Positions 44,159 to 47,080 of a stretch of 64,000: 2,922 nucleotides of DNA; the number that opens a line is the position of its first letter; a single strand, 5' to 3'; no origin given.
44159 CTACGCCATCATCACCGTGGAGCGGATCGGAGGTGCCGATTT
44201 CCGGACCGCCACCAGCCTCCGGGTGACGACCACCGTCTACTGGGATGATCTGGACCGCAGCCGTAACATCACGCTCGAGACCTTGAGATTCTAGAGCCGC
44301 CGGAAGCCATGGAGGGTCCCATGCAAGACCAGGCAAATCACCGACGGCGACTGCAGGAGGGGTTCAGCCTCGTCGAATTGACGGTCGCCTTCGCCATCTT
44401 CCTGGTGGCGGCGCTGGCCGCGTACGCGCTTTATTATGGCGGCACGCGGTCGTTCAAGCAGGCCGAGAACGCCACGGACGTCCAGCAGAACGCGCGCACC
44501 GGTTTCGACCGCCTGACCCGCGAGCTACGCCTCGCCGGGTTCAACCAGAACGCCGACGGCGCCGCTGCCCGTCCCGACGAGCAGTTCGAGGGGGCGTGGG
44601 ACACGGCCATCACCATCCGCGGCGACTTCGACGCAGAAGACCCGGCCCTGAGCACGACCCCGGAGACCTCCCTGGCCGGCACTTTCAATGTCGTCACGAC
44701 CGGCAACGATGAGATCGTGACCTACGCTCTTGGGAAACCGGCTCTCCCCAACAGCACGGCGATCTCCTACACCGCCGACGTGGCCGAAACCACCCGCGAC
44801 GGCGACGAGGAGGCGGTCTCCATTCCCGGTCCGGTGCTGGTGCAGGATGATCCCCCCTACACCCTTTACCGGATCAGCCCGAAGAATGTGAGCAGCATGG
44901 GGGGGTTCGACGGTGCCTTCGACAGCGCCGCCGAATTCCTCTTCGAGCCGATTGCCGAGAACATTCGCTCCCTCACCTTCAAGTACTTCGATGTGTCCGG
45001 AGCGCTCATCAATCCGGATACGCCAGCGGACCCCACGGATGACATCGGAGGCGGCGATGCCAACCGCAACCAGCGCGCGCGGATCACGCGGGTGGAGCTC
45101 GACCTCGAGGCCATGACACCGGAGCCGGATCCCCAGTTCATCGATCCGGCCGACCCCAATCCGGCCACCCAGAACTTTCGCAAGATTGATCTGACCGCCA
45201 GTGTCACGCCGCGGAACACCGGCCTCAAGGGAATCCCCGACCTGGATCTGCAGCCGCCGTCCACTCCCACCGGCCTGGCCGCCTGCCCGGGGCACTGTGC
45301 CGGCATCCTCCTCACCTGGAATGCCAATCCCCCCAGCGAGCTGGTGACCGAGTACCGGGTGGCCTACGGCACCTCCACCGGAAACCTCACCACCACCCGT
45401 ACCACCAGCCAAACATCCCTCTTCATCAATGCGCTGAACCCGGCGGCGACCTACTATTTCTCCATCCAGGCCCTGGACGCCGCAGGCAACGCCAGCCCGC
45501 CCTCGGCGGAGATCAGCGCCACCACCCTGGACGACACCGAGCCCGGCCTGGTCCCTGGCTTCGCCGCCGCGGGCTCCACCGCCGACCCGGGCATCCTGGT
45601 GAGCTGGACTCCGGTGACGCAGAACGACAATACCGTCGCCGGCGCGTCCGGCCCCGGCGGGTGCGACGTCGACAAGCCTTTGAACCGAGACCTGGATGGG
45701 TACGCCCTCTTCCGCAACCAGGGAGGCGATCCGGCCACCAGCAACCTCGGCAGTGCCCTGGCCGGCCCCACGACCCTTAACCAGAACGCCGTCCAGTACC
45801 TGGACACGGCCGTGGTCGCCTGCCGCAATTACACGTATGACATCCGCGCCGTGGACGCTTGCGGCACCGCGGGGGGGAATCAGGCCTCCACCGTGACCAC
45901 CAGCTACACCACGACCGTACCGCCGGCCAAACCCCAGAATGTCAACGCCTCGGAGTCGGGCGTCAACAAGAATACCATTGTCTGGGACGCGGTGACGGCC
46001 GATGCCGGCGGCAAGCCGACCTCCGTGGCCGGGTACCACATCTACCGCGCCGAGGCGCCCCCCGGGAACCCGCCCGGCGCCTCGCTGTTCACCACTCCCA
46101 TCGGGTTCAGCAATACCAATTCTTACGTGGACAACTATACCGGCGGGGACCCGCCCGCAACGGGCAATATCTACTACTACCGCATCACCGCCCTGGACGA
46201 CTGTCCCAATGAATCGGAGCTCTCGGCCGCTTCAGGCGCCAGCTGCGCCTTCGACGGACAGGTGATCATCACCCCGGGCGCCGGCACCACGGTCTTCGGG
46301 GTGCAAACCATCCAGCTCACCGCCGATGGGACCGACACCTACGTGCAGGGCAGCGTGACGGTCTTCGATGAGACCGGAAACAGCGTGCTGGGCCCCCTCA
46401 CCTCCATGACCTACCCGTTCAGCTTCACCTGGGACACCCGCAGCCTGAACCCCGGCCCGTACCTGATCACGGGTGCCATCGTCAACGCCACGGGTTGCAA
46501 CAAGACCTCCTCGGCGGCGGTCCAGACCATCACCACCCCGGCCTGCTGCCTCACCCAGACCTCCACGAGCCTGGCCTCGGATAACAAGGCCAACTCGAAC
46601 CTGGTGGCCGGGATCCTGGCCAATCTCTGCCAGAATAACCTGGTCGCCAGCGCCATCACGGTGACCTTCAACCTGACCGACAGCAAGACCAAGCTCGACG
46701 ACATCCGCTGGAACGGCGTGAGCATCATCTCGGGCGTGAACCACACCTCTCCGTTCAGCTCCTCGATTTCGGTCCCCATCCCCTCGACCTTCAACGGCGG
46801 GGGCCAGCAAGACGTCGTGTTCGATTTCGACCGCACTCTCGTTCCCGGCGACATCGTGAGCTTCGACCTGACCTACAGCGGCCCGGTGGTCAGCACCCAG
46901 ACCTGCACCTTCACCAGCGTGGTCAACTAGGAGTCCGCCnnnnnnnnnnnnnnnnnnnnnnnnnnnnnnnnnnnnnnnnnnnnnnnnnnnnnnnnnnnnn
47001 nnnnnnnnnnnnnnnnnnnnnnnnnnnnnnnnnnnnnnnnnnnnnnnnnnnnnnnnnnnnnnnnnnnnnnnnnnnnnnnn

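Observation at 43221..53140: Six-gene module coupling a minor-(pseudo)pilin quartet to a tandem-PilZ glycan synthase and a TPR/beta-barrel exporter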

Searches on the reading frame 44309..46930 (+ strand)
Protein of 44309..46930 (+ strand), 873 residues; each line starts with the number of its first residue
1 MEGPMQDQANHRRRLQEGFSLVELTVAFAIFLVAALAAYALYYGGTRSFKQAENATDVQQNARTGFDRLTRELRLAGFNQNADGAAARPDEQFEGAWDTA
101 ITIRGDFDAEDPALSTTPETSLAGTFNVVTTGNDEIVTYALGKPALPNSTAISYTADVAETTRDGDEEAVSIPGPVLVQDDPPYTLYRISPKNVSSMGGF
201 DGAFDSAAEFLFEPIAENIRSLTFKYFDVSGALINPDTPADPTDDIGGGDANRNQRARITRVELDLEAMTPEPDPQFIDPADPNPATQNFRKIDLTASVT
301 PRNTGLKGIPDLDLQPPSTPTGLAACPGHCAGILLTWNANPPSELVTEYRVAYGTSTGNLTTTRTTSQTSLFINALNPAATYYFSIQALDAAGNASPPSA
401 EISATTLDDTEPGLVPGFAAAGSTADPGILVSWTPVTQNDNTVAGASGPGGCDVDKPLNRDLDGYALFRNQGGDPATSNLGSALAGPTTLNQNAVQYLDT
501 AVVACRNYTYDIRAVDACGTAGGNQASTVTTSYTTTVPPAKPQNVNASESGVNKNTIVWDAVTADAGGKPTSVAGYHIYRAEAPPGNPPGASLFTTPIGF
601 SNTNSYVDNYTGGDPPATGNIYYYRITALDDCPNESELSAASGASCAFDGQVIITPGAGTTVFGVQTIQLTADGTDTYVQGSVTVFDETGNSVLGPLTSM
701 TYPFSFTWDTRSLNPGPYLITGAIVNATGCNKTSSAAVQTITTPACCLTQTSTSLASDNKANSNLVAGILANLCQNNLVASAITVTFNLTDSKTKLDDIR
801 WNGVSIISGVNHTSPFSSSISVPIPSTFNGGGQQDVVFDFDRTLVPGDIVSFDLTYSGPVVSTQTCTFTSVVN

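Call 9: search_protein_families(library=pfam, proteins=[window:44309-46930:+], max_evalue=0.1)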
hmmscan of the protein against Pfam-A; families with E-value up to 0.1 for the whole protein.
window:44309-46930:+ (873 aa): 6 families
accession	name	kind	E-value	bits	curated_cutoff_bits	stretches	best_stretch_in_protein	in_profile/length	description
PF00041.27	fn3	-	1.1e-10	42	25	1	319-404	2-83/84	Fibronectin type III domain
PF07963.17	N_methyl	-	5.8e-06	26.1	21.2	1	13-39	1-27/27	Prokaryotic N-terminal methylation motif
PF17957.7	Big_7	-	0.00015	22.8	24.1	1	653-721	5-69/70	Bacterial Ig domain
PF25523.1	Ig_RIMBP2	-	0.0085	16.5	27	0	538-579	2-46/105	RIMBP2-like, immunoglobulin-like domain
PF25059.1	FN3_DSCAM-DSCAML_C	-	0.013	16.3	39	1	346-408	24-81/89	DSCAM/DSCAML C-terminal Fn3-like domain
PF25788.1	Ig_Rha78A_N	-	0.052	14.3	27.4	0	343-403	32-98/105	Rha78A-like, N-terminal immunoglobulin domain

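Call 10: search_protein_families(library=ncbifam, proteins=[window:44309-46930:+], max_evalue=0.1)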
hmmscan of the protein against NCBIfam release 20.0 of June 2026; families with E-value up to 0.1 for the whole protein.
window:44309-46930:+ (873 aa): 8 families
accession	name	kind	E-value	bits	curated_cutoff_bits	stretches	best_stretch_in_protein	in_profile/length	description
NF041611.1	exoglucan_CbhB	equivalog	9.9e-12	43.7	1950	2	310-446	699-834/997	exoglucanase CbhB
NF045522.1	MXAN_2561_fam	equivalog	0.00094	18.7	150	1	313-405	165-257/304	MXAN_2561 family MXYO-CTERM-anchored protein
TIGR02532.1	IV_pilin_GFxxxE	domain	0.0032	17.3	16.3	1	16-39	1-24/24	prepilin-type N-terminal cleavage/methylation domain-containing protein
TIGR01711.1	gspJ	equivalog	0.012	15.4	64.85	1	18-56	2-40/192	type II secretion system minor pseudopilin GspJ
NF047828.1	T3SSXpsI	equivalog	0.028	14.4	150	1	16-64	1-49/132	type II secretion system protein XpsI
TIGR02599.1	TIGR02599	subfamily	0.031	13.5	256.5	1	18-83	1-66/361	Verru_Chthon cassette protein C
NF007848.0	PRK10557.1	equivalog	0.061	12.6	120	1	12-81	6-75/192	prepilin peptidase-dependent protein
TIGR02523.1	type_IV_pilV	equivalog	0.065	13.7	52.2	0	16-69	1-54/139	type IV pilus modification protein PilV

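Call 34: search_solved_structures(query=window:44309-46930:+, max_evalue=0.1)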
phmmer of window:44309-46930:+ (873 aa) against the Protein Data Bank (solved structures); distinct sequences matched with E-value up to 0.1: 19.
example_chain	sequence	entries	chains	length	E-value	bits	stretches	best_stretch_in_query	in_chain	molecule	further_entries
6bt9_A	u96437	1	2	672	7.8e-06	27.3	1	311-442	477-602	Chitinase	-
4u3h_A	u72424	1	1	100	9.7e-06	27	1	316-405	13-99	FN3con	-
1k85_A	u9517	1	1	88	3.1e-05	25.3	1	316-405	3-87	CHITINASE A1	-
7mro_A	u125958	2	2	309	5.9e-05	24.4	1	367-443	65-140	Contactin-4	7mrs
4yh7_A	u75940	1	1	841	0.00011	23.6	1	317-409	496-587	Receptor-type tyrosine-protein phosphatase delta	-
1x5z_A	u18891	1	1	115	0.00031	22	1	317-412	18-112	Receptor-type tyrosine-protein phosphatase delta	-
1x4x_A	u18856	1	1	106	0.0007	20.8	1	336-406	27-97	Fibronectin type-III domain containing protein 3a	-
1cfb_A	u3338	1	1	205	0.00072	20.8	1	345-440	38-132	DROSOPHILA NEUROGLIAN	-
4n68_A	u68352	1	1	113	0.0064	17.7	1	315-407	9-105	Contactin-5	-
6apx_B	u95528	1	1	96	0.0072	17.5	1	317-388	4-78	Monobody YSX1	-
3k2m_C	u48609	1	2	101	0.0073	17.5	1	318-389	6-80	Monobody HA4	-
6wk5_C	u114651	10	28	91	0.0099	17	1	318-389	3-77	L10 monobody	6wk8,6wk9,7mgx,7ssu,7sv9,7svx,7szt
3teu_A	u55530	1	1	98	0.01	17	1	321-399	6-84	Fibcon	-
7mh6_D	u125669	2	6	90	0.012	16.8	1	318-389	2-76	Monobody L10 | L10 Monobody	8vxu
7y8s_A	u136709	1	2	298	0.013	16.6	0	371-445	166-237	Dscam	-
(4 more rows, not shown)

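Call 37: find_homologous_proteins(query=window:44309-46930:+)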
Query window:44309-46930:+ (873 aa): 186 proteins with E <= 0.001 among 8000 candidates; the best 120 are listed.
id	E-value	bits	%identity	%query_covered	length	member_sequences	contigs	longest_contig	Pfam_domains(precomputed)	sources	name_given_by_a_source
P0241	0.0e+0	1945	100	100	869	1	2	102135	PF07963.18,PF00041.28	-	-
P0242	0.0e+0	1329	68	100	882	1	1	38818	PF00041.28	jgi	jgi:prepilin-type N-terminal cleavage/methylation domain-containing protein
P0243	0.0e+0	1291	66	100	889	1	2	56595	PF00041.28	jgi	jgi:prepilin-type N-terminal cleavage/methylation domain-containing protein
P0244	0.0e+0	1281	65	100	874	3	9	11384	PF07963.18,PF00041.28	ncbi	-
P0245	0.0e+0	1218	64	99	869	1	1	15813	PF07963.18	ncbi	ncbi:MAG: prepilin-type N-terminal cleavage/methylation domain-containing protein [Acidobacteriota b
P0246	0.0e+0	1210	63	98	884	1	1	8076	-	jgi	jgi:type II secretory pathway pseudopilin PulG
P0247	0.0e+0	1180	62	97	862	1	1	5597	PF00041.28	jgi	-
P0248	0.0e+0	1170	61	98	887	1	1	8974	-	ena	-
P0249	0.0e+0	1069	55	99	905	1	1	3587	PF00041.28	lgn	-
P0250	3.2e-218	745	63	61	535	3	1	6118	PF00041.28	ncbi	ncbi:MAG: prepilin-type N-terminal cleavage/methylation domain-containing protein, partial [Acidobac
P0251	5.1e-166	572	40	91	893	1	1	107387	PF00041.28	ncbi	-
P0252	1.5e-162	561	40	94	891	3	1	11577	PF00041.28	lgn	-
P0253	1.9e-153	531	38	95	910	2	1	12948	PF00041.28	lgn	-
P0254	1.8e-149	517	40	91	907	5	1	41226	PF16655.13,PF00041.28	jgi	-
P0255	7.7e-147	509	38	90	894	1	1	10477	PF17957.8,PF00041.28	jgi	jgi:hypothetical protein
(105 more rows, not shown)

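Call 65: predict_structure(alignment_id=A2)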
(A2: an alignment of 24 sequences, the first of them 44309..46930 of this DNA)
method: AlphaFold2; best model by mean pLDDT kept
length: 873 residues; sequences in the alignment: 24
mean_pLDDT: 83.2   pTM: 0.41
mean pLDDT of the five models: 83.2, 80.7, 80.1, 79.0, 77.3
residues with pLDDT >= 90: 376; 70-90: 378; 50-70: 58; < 50: 61
segments of 3 or more residues with pLDDT < 50: 1-18, 80-88, 109-131, 303-313
pLDDT, mean of each block of 10 residues (from residue 1): 39 43 73 80 72 75 87 68 48 84 69 43 37 73 79 80 70 88 91 78 85 90 87 75 81 79 90 82 86 87 42 68 93 94 85 94 93 92 94 84 93 95 89 95 86 90 95 88 93 94 92 93 91 91 90 86 89 93 89 88 92 72 94 91 81 89 88 89 91 90 93 87 83 87 77 83 91 85 93 89 85 91 86 92 91 86 86 85
secondary structure, 60 per line:
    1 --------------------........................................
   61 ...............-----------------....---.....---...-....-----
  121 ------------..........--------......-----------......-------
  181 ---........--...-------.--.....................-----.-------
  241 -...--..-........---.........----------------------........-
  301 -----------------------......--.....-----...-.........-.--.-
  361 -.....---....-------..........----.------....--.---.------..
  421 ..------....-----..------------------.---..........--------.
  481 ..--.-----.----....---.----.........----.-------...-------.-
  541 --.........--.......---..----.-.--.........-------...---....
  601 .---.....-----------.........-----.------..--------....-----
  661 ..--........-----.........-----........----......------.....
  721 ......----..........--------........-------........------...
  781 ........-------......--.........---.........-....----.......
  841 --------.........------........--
elements in order (helices of 4 or more, strands of 3 or more residues): H21-75 E93-96 E100-104 H112-115 E136-142 E151-156 E168-173 E184-191 E210-227 H250-257 E261-269 E292-299 E324-329 E332-336 E346-354 E362-366 E370-373 E381-390 E402-405 E419-422 E429-432 E462-471 E496-499 E508-516 E529-531 E543-551 E554-560 E575-583 E597-601 E605-609 E621-629 E652-655 E665-672 E678-686 E692-699 E704-709 E716-726 E731-740 E749-756 E764-771 E778-788 E796-801 E804-812 E816-824 E834-840 E849-857 E864-871

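Call 68: fold_search(model_id=the predicted structure, library=pdb)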
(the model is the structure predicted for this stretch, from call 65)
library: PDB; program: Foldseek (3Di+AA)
matches with E <= 10: 1932; with E <= 0.001: 568
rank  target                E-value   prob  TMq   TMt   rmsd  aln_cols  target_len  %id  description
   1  8v2b_B                9.6e-16  1.00  0.13  0.17  28.1       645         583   11  Cryo-EM structure of mouse type II OSM receptor complex: model for full extracellular assembly (released 2024-11-20)
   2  6tpw                  3.4e-15  1.00  0.16  0.28  14.7       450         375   17  Crystal structures of FNIII domain one through four of the human leucocyte common antigen-related protein ( LAR) (released 2020-05-13)
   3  8qy6_A                4.3e-15  1.00  0.14  0.18  28.2       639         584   12  Structure of interleukin 6 (gp130 P496L mutant). (released 2024-02-21)
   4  9ba4_A                6.4e-15  1.00  0.14  0.13  27.0       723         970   14  Full-length cross-linked Contactin 2 (CNTN2) (released 2024-07-17)
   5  8qy5_A                9.0e-15  1.00  0.14  0.19  28.1       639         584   12  Structure of interleukin 6. (released 2024-02-21)
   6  8q6t_I                1.4e-14  1.00  0.17  0.15  34.9       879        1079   13  Helical reconstruction of the relaxed thick filament from FIB milled left ventricular mouse myofibrils (released 2023-11-01)
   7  8v29_B                6.9e-14  1.00  0.15  0.20  28.8       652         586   10  Cryo-EM structure of human type I OSM receptor complex: model for full extracellular assembly (released 2024-11-20)
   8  8x80_A                9.3e-14  1.00  0.13  0.14  28.8       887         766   10  Structure of leptin-LepR trimer with a small gap (released 2024-08-07)
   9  3t1w                  1.1e-13  1.00  0.15  0.24  14.2       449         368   14  Structure of the four-domain fragment Fn7B89 of oncofetal fibronectin (released 2012-03-21)
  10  1fnf                  3.5e-13  1.00  0.15  0.30  17.0       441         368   17  FRAGMENT OF HUMAN FIBRONECTIN ENCOMPASSING TYPE-III REPEATS 7 THROUGH 10 (released 1996-01-29)
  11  8qy4_C                4.0e-13  1.00  0.14  0.18  28.3       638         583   12  Structure of interleukin 11 (gp130 P496L mutant). (released 2024-02-21)
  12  8ave_B                8.7e-13  1.00  0.12  0.16  23.6       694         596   12  Human leptin in complex with the human LEP-R ectodomain fused to a C-terminal trimeric isoleucine GCN4 zipper (2:2 mod (released 2023-04-05)
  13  8dh8_A                1.2e-12  1.00  0.16  0.18  20.5       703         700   12  Leptin-bound leptin receptor complex-full ECD (released 2023-04-19)
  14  8avb_B                1.7e-12  1.00  0.12  0.16  23.6       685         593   12  Cryo-EM structure for mouse leptin in complex with the mouse LEP-R ectodomain (1:2 mLEP:mLEPR model). (released 2023-04-05)
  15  7ndg_B                1.9e-12  1.00  0.16  0.34  16.2       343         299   19  Cryo-EM structure of the ternary complex between Netrin-1, Neogenin and Repulsive Guidance Molecule B (released 2021-03-31)
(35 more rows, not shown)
